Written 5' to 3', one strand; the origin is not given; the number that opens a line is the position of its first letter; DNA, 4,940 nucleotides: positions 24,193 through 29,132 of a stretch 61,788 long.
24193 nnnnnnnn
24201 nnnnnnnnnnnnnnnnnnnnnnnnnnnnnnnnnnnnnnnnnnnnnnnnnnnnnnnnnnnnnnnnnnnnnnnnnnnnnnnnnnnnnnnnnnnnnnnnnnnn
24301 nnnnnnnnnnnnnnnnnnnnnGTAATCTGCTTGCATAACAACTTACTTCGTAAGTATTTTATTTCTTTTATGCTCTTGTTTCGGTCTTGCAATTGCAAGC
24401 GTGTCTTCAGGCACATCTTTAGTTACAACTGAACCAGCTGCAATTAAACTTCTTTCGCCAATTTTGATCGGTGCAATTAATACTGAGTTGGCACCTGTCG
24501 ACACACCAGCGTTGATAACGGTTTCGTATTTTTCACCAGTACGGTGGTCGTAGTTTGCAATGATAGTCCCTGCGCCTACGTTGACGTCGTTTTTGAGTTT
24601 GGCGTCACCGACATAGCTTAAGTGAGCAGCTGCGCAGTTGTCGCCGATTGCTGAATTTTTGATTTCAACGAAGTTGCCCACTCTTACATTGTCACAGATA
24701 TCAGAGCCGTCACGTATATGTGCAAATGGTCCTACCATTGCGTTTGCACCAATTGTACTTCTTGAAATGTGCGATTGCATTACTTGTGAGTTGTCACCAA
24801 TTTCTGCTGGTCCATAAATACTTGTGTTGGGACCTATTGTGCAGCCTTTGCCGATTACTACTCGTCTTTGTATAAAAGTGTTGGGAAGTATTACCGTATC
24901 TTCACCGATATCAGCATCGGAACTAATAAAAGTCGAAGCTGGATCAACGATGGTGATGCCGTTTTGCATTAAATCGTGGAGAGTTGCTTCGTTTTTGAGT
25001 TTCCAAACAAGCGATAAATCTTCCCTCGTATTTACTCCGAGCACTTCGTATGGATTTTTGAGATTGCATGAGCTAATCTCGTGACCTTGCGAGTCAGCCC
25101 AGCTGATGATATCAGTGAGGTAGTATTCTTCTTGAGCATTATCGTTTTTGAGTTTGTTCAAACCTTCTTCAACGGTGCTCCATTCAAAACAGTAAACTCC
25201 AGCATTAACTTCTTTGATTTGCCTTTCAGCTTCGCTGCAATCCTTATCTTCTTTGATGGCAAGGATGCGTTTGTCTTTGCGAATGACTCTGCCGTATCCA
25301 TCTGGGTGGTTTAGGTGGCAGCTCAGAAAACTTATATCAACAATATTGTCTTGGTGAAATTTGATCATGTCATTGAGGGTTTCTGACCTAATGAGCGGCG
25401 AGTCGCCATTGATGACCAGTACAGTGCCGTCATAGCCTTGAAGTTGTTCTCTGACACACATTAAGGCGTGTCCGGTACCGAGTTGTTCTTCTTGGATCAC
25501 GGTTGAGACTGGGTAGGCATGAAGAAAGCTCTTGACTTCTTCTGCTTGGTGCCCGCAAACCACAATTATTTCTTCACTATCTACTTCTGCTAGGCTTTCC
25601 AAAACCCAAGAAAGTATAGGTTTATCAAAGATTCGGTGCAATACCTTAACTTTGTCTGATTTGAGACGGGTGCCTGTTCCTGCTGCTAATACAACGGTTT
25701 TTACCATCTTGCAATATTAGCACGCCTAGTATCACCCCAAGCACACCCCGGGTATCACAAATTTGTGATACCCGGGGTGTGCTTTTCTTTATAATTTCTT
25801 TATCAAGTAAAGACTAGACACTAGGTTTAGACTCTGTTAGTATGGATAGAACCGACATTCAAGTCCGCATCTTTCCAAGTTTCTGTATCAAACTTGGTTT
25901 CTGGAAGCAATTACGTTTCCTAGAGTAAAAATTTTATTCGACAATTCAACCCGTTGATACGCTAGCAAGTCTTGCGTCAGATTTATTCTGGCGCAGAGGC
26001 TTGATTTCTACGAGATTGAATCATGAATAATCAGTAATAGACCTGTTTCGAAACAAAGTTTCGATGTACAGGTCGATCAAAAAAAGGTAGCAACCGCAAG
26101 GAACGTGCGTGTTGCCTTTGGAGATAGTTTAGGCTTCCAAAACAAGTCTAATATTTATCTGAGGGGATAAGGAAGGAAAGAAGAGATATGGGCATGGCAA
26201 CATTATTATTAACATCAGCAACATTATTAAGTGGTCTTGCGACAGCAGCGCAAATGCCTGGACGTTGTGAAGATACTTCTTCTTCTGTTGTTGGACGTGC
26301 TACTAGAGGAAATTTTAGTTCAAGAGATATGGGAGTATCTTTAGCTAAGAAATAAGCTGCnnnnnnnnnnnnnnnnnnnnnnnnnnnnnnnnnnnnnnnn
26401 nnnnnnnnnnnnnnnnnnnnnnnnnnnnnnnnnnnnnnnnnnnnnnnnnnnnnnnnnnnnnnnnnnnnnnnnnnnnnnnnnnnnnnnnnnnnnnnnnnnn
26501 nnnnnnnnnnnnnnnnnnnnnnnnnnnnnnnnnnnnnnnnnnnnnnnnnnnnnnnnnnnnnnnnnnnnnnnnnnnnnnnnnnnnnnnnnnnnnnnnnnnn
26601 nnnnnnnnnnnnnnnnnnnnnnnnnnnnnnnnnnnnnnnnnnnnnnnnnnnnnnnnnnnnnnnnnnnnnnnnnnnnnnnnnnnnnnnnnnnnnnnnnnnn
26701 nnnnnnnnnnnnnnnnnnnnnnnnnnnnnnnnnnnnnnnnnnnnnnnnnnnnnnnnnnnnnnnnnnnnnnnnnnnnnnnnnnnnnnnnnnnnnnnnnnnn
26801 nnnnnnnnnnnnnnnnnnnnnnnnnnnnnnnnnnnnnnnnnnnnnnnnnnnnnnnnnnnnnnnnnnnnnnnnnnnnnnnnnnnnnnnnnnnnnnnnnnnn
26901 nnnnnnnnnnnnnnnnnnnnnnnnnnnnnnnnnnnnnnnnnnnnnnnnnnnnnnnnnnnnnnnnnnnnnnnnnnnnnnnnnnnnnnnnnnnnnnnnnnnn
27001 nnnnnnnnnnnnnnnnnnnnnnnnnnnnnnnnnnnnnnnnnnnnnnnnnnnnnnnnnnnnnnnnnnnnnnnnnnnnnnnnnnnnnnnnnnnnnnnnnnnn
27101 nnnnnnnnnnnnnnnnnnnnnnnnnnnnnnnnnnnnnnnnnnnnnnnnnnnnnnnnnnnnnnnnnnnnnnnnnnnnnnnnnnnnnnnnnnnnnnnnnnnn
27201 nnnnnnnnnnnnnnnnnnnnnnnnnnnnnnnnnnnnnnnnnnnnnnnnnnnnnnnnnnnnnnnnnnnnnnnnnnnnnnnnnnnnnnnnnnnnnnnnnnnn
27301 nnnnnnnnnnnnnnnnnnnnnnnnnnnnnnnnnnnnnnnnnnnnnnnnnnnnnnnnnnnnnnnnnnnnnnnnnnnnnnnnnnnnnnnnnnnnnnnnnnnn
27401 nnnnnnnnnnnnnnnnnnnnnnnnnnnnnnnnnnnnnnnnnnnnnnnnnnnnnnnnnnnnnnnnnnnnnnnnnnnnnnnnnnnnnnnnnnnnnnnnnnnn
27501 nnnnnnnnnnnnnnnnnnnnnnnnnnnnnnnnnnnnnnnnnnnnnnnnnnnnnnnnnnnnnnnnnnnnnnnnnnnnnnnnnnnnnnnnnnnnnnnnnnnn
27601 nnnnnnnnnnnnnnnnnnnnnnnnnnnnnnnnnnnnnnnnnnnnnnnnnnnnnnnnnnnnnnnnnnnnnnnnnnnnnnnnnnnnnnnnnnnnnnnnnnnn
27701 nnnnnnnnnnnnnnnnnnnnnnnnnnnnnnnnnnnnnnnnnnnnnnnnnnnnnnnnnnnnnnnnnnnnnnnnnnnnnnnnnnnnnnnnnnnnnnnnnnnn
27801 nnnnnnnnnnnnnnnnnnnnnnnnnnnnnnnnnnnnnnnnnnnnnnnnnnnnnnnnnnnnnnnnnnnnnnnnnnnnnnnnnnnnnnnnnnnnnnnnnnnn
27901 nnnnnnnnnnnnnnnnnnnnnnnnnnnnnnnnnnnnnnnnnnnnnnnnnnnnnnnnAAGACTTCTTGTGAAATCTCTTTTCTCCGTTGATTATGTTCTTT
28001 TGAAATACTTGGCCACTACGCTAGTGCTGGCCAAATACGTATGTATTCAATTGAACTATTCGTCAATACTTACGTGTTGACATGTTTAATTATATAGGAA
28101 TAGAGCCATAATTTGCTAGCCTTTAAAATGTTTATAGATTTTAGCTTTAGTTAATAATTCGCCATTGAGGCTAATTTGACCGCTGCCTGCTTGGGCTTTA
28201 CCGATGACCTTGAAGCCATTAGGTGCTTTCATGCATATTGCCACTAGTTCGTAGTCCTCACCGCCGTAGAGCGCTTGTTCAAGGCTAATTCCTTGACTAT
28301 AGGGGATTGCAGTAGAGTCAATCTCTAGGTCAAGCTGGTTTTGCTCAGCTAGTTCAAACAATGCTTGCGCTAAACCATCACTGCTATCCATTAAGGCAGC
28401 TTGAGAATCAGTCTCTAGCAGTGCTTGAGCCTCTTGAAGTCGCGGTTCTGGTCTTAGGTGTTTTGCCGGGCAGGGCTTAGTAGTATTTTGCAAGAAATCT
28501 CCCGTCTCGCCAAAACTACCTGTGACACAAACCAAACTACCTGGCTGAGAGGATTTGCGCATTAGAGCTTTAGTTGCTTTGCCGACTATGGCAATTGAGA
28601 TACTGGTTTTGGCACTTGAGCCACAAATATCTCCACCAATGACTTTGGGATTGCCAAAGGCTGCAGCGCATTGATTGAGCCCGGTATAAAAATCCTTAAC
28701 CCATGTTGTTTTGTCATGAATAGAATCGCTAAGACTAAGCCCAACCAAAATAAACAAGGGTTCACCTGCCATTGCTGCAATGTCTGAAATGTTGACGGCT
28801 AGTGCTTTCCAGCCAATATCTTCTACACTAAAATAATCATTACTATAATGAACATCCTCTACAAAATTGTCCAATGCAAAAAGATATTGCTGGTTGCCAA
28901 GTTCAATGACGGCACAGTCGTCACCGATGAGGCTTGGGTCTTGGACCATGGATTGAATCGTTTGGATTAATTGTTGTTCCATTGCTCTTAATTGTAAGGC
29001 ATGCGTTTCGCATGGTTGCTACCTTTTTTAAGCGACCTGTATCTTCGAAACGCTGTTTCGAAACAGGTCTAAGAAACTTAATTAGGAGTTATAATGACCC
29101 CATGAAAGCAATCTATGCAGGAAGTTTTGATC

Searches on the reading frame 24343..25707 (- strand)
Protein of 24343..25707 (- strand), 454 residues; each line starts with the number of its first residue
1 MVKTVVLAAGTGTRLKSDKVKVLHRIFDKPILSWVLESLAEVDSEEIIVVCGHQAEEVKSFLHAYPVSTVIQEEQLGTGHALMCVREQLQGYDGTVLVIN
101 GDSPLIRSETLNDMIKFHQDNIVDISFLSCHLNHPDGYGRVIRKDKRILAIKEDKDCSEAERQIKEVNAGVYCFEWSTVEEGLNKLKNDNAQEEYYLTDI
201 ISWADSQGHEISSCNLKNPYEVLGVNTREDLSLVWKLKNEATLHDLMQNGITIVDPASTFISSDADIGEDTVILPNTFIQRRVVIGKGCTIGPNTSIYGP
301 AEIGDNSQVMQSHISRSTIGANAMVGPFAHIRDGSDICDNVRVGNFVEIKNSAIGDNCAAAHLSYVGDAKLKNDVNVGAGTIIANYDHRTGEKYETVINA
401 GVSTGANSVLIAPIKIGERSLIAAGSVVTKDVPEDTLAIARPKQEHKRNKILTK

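Call 16: search_protein_families(library=ncbifam, proteins=[window:24343-25707:-])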
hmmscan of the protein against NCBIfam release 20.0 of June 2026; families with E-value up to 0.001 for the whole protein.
window:24343-25707:- (454 aa): 70 families (the best 25 are shown)
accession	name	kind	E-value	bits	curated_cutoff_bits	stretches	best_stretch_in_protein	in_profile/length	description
NF010934.1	PRK14354.1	equivalog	7.5e-158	525.7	450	1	4-449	2-444/447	bifunctional UDP-N-acetylglucosamine diphosphorylase/glucosamine-1-phosphate N-acetyltransferase GlmU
TIGR01173.1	glmU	equivalog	1.9e-157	524.8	366.85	1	3-450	2-446/452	bifunctional UDP-N-acetylglucosamine diphosphorylase/glucosamine-1-phosphate N-acetyltransferase GlmU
NF010940.0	PRK14360.1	equivalog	2.7e-148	494.3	602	1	1-449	1-444/452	bifunctional UDP-N-acetylglucosamine diphosphorylase/glucosamine-1-phosphate N-acetyltransferase GlmU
NF010935.0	PRK14355.1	equivalog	6.8e-143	476.6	718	1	3-451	5-453/459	bifunctional UDP-N-acetylglucosamine diphosphorylase/glucosamine-1-phosphate N-acetyltransferase GlmU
NF010932.0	PRK14352.1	equivalog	1.7e-141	472.2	611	1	4-445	9-451/488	bifunctional UDP-N-acetylglucosamine diphosphorylase/glucosamine-1-phosphate N-acetyltransferase GlmU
NF010937.0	PRK14357.1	equivalog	5.4e-141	470.5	658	1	3-454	2-442/448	bifunctional UDP-N-acetylglucosamine diphosphorylase/glucosamine-1-phosphate N-acetyltransferase GlmU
NF010933.0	PRK14353.1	equivalog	1.6e-129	432.5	505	1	3-449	7-434/453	bifunctional UDP-N-acetylglucosamine diphosphorylase/glucosamine-1-phosphate N-acetyltransferase GlmU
NF010936.0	PRK14356.1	equivalog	8e-123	410.7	666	1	4-449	8-452/456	bifunctional UDP-N-acetylglucosamine diphosphorylase/glucosamine-1-phosphate N-acetyltransferase GlmU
NF006986.0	PRK09451.1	equivalog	6.9e-110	368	725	1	3-449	7-448/456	bifunctional UDP-N-acetylglucosamine diphosphorylase/glucosamine-1-phosphate N-acetyltransferase GlmU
NF010938.0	PRK14358.1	equivalog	3.4e-102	342.5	500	1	3-445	9-449/481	bifunctional N-acetylglucosamine-1-phosphate uridyltransferase/glucosamine-1-phosphate acetyltransferase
NF010939.0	PRK14359.1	equivalog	1e-101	340.7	592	2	2-282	3-277/430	bifunctional UDP-N-acetylglucosamine diphosphorylase/glucosamine-1-phosphate N-acetyltransferase GlmU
TIGR03992.1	Arch_glmU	subfamily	1.8e-62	211.5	292.1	2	3-312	2-296/393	bifunctional sugar-1-phosphate nucleotidylyltransferase/acetyltransferase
NF041173.1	Sug_nt_acttase_Thmprot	equivalog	3.4e-47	161.3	600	2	3-309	2-293/405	bifunctional sugar-1-phosphate nucleotidylyltransferase/acetyltransferase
TIGR01208.1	rmlA_long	equivalog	3.5e-25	88.6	320.25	1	3-328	1-316/353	glucose-1-phosphate thymidylyltransferase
NF041313.1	UDPGP_AglF_Halo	equivalog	1.9e-22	79.9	400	1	3-218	2-216/234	UTP--glucose-1-phosphate uridylyltransferase AglF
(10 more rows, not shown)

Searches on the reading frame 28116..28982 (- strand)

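Call 16: search_protein_families(library=ncbifam, proteins=[window:28116-28982:-])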
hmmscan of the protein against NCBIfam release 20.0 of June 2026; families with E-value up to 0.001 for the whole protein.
window:28116-28982:- (288 aa): 11 families
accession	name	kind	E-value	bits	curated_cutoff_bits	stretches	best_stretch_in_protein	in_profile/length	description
TIGR01379.1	thiL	equivalog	6.3e-58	196.3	184.15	1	4-275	4-307/320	thiamine-phosphate kinase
NF004351.0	PRK05731.1-4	equivalog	1.3e-42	146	324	1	2-287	16-320/321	thiamine-phosphate kinase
NF004354.0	PRK05731.2-3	equivalog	1.4e-39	136.1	204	1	2-252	4-237/273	thiamine-phosphate kinase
NF004353.0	PRK05731.2-2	equivalog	3e-38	131.6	301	1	1-286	1-302/311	thiamine-phosphate kinase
NF004350.0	PRK05731.1-1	equivalog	6.1e-32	110.8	441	1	18-249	26-270/325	thiamine-phosphate kinase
TIGR04049.1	AIR_rel_sll0787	hypoth_equivalog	1.6e-25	89.8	321.3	1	13-238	36-253/318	sll0787 family AIR synthase-like protein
TIGR03267.1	methan_mark_2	hypoth_equivalog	7.7e-12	44.9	365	1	19-255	43-277/323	methanogenesis marker 2 protein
TIGR02124.1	hypE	equivalog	7e-11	41.7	251.6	1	3-245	14-262/332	hydrogenase expression/formation protein HypE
TIGR04050.1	MSMEG_0567_Cter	hypoth_equivalog_domain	1.3e-07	31.4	312.2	1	55-247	62-247/296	MSMEG_0567/sll0787 family protein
TIGR00476.1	selD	equivalog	6.7e-07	28.8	125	1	19-232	44-257/311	selenide, water dikinase SelD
NF002098.0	PRK00943.1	equivalog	0.00061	18.8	299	0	20-158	49-181/347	selenide, water dikinase SelD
